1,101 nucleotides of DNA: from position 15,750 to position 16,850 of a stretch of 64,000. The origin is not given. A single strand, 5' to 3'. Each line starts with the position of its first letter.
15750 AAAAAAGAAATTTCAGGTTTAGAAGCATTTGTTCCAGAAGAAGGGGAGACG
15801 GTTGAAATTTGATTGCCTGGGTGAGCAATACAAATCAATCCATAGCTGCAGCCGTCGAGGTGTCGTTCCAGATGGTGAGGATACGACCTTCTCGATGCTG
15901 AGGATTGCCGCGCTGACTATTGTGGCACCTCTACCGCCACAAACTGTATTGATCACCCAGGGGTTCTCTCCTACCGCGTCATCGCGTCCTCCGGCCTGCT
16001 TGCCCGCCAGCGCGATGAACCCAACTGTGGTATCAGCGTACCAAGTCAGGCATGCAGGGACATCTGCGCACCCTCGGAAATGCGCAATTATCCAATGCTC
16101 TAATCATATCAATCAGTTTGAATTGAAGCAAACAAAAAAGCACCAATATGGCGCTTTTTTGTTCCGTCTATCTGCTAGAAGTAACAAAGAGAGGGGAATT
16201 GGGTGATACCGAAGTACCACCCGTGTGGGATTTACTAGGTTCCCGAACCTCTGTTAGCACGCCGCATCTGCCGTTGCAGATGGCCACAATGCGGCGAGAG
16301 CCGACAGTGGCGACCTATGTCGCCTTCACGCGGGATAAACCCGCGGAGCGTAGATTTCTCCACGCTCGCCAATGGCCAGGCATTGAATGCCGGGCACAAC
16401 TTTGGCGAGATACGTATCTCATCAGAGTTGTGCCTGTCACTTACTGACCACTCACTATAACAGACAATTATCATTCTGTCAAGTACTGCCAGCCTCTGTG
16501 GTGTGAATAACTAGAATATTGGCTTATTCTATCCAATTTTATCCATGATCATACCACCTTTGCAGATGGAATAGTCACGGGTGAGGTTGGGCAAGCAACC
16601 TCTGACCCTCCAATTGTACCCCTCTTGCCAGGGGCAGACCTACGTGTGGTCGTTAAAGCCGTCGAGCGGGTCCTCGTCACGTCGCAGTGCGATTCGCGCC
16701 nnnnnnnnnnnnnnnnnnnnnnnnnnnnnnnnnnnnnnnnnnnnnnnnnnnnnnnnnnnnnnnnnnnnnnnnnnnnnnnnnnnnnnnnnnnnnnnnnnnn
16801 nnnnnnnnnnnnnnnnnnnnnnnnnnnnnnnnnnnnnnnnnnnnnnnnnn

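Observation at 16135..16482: Promoter-to-terminator bounded, hairpin-dense candidate ncRNA of about 310 nt with no identifiable family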

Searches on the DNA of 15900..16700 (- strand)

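Call 4: search_rna_families(source=window, start=15900, end=16700, threshold=evalue, max_evalue=10, show_alignments=3)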
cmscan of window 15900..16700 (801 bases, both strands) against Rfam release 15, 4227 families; matches with E-value up to 10: 13.
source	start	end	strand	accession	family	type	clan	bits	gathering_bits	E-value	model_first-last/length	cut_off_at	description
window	16381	16446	+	RF03694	mir-266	Gene; miRNA;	-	26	80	0.014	1-83/83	no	mir-266 microRNA precursor family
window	16381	16446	-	RF03694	mir-266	Gene; miRNA;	-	21.6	80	0.19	1-83/83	no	mir-266 microRNA precursor family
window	16101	16163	+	RF01859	Phe_leader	Cis-reg; leader;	-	21.2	55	0.66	1-125/125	no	Phenylalanine leader peptide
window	16052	16162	+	RF02449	ncr1015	Gene; sRNA;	-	20.5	60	3.4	1-121/121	no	Bacillus sRNA ncr1015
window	16106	16163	+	RF00506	Thr_leader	Cis-reg; leader;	-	19.8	55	0.43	1-118/118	no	Threonine operon leader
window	16128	16225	+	RF00516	ylbH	Cis-reg; leader;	-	19.7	50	0.099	1-122/122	no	ylbH leader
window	16102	16163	+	RF00125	IS128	Gene; sRNA;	-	18.6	80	0.28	123-198/209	no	IS128 RNA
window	16106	16164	+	RF02432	SpF25_sRNA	Gene; sRNA;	-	18.6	48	2.9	1-102/102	no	Streptococcus sRNA SpF25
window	16130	16194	-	RF02432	SpF25_sRNA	Gene; sRNA;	-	18.3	48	3.4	1-102/102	no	Streptococcus sRNA SpF25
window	16135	16159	-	RF02054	STnc420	Gene; sRNA;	-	17.6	70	1.9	27-51/58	no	Salmonella enterica sRNA STnc420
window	16126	16170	-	RF02066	STnc320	Gene; sRNA;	-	14.6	50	8.8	1-55/55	no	Salmonella enterica sRNA STnc320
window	16344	16381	+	RF02806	PyrR208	Gene; snRNA; snoRNA; HACA-box;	-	14.5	64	4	1-60/60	no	Pyrobaculum sRNA 208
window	16133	16163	+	RF02737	Rev13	Gene; antisense;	-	9.9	242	8.7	224-256/354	no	Soft rot Enterobacteriaceae Rev 13 asRNA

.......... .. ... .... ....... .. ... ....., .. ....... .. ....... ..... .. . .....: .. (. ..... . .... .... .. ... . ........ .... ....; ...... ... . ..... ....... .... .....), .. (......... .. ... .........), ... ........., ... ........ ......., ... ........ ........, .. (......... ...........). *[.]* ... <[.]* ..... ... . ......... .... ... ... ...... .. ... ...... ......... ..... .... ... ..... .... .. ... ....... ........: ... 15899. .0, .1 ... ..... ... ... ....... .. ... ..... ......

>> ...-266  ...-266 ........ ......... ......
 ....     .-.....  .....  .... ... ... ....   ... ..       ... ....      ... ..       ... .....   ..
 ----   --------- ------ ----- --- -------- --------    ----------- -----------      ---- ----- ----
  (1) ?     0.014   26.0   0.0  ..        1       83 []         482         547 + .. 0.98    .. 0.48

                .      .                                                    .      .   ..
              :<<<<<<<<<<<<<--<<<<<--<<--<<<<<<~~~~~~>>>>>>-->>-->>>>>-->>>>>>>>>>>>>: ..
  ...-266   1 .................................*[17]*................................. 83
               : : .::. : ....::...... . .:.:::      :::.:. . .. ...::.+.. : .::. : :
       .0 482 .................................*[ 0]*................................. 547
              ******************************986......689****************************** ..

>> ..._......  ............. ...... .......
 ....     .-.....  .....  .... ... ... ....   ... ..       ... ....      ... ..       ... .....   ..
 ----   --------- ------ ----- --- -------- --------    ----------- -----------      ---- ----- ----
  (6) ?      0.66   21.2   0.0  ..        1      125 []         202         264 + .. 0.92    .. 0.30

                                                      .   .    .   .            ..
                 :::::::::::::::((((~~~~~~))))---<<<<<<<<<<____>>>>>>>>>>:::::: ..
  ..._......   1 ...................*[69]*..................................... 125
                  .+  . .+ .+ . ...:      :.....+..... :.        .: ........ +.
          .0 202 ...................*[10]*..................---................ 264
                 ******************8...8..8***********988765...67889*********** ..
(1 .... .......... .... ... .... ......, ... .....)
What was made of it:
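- On SRP RNA / 6S RNA: No Rfam hit at E<=10 (call 4).
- On Hammerhead ribozyme: There is no Rfam hammerhead hit (call 4).
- On Transposon or retroelement guide RNAs (HEARO/omega RNA, retron msr-msd, bridge RNA): There is no Rfam hit (call 4).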

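Call 9: search_dna_similar(query=window:16130-16490:-, collection=plasmids, mode=distant, max_evalue=0.01)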
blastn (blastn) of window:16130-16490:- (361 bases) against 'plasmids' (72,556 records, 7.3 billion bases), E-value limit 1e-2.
No match.

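Call 10: search_dna_similar(query=window:16130-16490:-, collection=phages, mode=distant, max_evalue=0.01)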
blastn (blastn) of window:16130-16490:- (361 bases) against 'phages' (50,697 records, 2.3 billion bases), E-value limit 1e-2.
No match.
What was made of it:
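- Tried and rejected: blastn (distant mode) against plasmids and phages found nothing (calls 9, 10).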

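Call 94: build_rna_model(alignment_id=A2)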
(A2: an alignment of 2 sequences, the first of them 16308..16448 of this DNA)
Model R1 built from alignment A2 (2 sequences, 141 columns); structure: RNAalifold consensus.
model positions 141; base pairs 50; branch points 6; effective number of sequences 0.5; information 0.591 bits per position. Calibrated on 0.2 Mb of random sequence (short: E-values are rough).
structure used (alignment columns):
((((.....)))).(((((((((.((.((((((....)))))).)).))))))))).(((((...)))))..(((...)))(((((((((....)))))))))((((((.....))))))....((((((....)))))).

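Call 95: build_rna_model(alignment_id=A3)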
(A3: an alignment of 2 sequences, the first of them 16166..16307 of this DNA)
Model R2 built from alignment A3 (2 sequences, 142 columns); structure: RNAalifold consensus.
model positions 142; base pairs 42; branch points 3; effective number of sequences 0.69; information 0.589 bits per position. Calibrated on 0.2 Mb of random sequence (short: E-values are rough).
structure used (alignment columns):
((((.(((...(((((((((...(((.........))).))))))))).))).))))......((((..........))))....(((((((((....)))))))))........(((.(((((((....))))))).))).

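Call 96: search_with_rna_model(model_id=R1, sources=[window, L001, L002, L003, L004, L005, L006, L007, L008, L009, L010, L011, L012, L013, L014, L015, L016, L017, L018, L019, L020, L021, L022, L023, L024, L025, L026, L027, L028, L029, L030, L031, L032, L033, L034, L035, L036, L037, L038, L039, L040, L041, L042, L043, L044, L045, L046, L047, L048, L049, L050, L081, L082, L084, L090, L092, L093, L094], max_evalue=10)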
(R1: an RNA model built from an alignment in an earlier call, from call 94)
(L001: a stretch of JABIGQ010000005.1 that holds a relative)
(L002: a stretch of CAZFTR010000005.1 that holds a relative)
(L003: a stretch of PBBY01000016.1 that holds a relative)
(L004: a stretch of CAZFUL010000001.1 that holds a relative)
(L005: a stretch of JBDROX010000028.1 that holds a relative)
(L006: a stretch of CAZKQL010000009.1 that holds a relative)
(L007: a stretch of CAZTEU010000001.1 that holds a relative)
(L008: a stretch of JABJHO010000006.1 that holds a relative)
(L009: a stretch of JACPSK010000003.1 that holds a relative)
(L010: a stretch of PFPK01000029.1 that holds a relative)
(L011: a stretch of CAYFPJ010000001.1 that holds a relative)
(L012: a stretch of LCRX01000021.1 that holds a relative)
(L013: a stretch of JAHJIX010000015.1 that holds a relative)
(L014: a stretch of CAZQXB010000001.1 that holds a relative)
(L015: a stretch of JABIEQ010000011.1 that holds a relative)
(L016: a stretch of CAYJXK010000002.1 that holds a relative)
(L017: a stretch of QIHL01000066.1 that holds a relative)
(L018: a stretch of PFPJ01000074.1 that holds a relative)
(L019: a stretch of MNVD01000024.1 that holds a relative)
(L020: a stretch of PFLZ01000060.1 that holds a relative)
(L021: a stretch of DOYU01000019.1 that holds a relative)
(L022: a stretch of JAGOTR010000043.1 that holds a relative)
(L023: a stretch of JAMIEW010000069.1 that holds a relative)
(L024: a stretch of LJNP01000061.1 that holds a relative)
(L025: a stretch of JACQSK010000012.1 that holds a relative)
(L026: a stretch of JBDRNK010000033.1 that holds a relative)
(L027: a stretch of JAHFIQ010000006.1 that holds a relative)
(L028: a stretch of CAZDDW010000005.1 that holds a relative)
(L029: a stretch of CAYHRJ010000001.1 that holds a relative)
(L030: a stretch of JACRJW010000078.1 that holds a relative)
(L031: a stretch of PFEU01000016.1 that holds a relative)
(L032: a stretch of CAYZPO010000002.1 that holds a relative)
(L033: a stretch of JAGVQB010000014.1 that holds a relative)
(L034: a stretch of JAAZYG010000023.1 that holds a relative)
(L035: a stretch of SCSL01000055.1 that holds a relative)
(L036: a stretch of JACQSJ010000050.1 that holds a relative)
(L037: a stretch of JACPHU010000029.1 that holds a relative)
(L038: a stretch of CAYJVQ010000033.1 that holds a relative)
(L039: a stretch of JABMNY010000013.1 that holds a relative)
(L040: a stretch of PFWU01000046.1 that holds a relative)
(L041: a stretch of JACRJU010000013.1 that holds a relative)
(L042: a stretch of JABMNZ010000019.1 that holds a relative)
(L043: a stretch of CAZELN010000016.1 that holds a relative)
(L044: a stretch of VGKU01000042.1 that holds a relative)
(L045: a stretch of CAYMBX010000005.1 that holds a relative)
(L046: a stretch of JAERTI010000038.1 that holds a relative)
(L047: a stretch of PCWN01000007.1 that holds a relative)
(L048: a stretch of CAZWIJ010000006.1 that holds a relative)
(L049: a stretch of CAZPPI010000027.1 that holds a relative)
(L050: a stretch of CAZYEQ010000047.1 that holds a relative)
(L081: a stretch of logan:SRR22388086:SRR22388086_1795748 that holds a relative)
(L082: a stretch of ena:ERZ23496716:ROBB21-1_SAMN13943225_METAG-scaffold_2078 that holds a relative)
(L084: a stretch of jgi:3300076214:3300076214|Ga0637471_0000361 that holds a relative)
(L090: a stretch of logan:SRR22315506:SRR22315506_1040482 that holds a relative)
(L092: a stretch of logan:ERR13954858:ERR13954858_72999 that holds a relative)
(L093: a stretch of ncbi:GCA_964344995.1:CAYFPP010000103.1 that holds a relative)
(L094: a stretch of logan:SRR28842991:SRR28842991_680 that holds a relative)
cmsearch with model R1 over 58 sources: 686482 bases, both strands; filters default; matches with E-value up to 10: 2.
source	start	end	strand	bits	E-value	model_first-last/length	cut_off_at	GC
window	16308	16448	-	176.5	3e-47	1-141/141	no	0.55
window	16379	16454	+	48.2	3.6e-11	1-141/141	no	0.5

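Call 97: search_with_rna_model(model_id=R2, sources=[window, L001, L002, L003, L004, L005, L006, L007, L008, L009, L010, L011, L012, L013, L014, L015, L016, L017, L018, L019, L020, L021, L022, L023, L024, L025, L026, L027, L028, L029, L030, L031, L032, L033, L034, L035, L036, L037, L038, L039, L040, L041, L042, L043, L044, L045, L046, L047, L048, L049, L050, L081, L082, L084, L090, L092, L093, L094], max_evalue=10)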
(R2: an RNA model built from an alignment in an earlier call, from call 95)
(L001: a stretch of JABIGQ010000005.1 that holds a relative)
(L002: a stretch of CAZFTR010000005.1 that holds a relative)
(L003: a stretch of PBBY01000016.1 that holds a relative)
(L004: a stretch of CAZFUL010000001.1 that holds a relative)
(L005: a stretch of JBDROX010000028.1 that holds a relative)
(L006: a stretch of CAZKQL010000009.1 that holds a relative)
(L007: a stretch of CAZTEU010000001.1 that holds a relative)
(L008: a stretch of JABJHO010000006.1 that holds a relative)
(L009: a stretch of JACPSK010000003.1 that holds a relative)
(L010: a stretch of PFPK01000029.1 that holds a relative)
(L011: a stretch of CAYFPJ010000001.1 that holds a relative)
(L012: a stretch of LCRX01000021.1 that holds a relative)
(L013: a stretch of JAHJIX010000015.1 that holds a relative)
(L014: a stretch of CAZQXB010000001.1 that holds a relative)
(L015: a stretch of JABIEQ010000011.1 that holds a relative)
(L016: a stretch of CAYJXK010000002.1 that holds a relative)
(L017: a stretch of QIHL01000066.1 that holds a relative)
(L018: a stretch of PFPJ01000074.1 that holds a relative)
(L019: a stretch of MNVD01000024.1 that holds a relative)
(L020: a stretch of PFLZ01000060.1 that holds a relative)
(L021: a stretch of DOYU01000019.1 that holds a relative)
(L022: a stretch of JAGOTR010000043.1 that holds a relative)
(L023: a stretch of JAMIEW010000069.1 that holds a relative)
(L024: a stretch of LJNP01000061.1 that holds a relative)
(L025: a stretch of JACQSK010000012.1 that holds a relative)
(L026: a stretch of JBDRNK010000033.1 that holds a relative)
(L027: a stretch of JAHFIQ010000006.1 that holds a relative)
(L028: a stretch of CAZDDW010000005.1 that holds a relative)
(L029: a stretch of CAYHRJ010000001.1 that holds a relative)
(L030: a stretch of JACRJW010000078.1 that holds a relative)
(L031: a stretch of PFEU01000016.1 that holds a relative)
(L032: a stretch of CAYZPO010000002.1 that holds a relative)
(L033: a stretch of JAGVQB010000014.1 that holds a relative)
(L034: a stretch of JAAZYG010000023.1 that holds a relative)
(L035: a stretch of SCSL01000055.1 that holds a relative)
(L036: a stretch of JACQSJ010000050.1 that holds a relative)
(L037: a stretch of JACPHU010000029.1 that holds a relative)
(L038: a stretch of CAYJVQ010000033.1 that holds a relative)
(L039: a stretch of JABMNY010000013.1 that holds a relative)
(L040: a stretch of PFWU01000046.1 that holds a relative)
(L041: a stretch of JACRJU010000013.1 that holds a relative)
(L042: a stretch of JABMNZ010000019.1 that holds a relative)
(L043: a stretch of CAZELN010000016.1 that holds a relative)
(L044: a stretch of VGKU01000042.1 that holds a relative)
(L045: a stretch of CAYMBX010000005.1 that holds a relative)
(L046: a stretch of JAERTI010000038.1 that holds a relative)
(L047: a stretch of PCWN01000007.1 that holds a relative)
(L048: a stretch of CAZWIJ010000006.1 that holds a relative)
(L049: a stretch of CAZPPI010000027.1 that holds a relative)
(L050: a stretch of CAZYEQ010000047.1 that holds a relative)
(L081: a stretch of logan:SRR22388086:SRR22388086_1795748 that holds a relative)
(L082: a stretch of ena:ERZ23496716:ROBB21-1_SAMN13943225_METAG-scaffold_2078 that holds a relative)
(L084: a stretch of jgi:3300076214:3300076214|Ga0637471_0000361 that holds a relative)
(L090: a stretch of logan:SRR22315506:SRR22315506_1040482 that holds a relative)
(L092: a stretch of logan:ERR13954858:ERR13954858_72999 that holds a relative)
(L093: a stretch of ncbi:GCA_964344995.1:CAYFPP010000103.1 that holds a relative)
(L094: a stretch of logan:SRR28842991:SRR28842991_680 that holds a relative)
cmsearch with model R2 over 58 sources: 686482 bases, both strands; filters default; matches with E-value up to 10: 2.
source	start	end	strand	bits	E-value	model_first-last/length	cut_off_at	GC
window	16166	16307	-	181.2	2.3e-44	1-142/142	no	0.54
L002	11702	11819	+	11.4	1.7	1-142/142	no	0.58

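Call 98: search_with_rna_model(model_id=R1, sources=[L081, L082, L047, L094, L002], max_evalue=10, filters=off)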
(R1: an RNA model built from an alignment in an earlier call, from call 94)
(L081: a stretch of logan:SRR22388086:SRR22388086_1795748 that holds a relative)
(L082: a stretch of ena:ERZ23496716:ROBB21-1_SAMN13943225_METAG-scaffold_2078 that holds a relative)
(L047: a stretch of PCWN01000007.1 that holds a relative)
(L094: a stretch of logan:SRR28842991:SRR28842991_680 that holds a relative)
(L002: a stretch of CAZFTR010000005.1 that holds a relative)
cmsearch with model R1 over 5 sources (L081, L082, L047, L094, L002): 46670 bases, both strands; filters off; matches with E-value up to 10: 25.
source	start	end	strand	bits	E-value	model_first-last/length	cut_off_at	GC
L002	8029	8134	+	14.6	0.0071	1-141/141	no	0.49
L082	2708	2749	-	10.7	0.09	15-56/141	no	0.45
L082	3272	3375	+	9.9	0.15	1-141/141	no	0.58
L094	6531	6664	-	9.5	0.18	1-141/141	no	0.62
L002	10545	10656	-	9.3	0.22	1-141/141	no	0.45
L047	5753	5904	-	9.2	0.23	1-141/141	no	0.34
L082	6780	6912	+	9.1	0.25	1-141/141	no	0.5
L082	6782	6920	-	8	0.52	1-141/141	no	0.5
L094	10096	10226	+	6.9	1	1-141/141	no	0.45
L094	4697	4813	-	6.6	1.2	1-141/141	no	0.53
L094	10035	10155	-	6.6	1.3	1-141/141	no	0.5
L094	6933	7091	+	6.5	1.3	1-141/141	no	0.5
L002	7409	7565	+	6.4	1.4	1-141/141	no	0.61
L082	6379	6414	+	5.7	2.3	18-53/141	no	0.47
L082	2707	2749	+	5.5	2.6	14-56/141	no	0.44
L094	5824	5847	-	5.1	3.2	24-47/141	no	0.71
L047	7586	7735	-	5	3.4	1-141/141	no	0.51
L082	2651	2690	-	4.8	4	16-55/141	no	0.45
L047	11451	11472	-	4.6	4.5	82-103/141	no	0.5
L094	7276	7306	+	4.6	4.5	73-103/141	no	0.52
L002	10546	10559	+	4.1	6.3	29-42/141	no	0.79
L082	5808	5826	+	3.6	8.8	122-140/141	no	0.58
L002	3642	3709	-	3.6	8.9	1-141/141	no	0.38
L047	6214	6247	+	3.5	9.2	19-52/141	no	0.29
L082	6379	6414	-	3.4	9.6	18-53/141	no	0.47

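Call 99: search_with_rna_model(model_id=R2, sources=[L081, L082, L047, L094, L002], max_evalue=10, filters=off)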
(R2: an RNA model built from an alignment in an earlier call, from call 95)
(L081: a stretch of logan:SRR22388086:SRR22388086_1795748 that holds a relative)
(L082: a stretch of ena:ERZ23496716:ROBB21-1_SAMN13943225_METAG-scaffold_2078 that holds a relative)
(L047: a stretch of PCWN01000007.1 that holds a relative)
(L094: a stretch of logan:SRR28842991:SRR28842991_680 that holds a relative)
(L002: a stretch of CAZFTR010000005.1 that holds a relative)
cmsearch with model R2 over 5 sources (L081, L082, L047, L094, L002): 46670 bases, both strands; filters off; matches with E-value up to 10: 17.
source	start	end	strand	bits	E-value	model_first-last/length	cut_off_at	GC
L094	7220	7328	+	16.7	0.0051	1-142/142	no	0.54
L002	11702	11819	+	11.4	0.11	1-142/142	no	0.58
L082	3023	3050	+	7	1.6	114-141/142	no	0.68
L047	11453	11470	+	6.9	1.7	88-105/142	no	0.56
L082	3154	3261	-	6.6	2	1-142/142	no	0.62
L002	8006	8119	-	6.5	2.1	1-142/142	no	0.39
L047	11451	11472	-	6.1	2.7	86-107/142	no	0.5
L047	7408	7542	-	6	2.9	1-142/142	no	0.59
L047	1258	1367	+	6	2.9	1-142/142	no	0.38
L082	6352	6410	-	5.7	3.5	83-141/142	no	0.39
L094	6400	6528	+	4.9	5.7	1-142/142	no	0.66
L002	10405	10426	-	4.8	5.9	86-107/142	no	0.68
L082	6796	6910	-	4.5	7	1-142/142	no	0.5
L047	8099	8192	+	4.3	7.8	1-142/142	no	0.37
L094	6178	6276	-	4.3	8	1-142/142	no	0.63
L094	8655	8710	-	4.3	8.2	86-141/142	no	0.57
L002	677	698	+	4.1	8.9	118-139/142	no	0.09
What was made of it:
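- Tried and rejected: They gave only self-hits and scattered weak hairpin matches on the wrong strands (calls 94-99).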
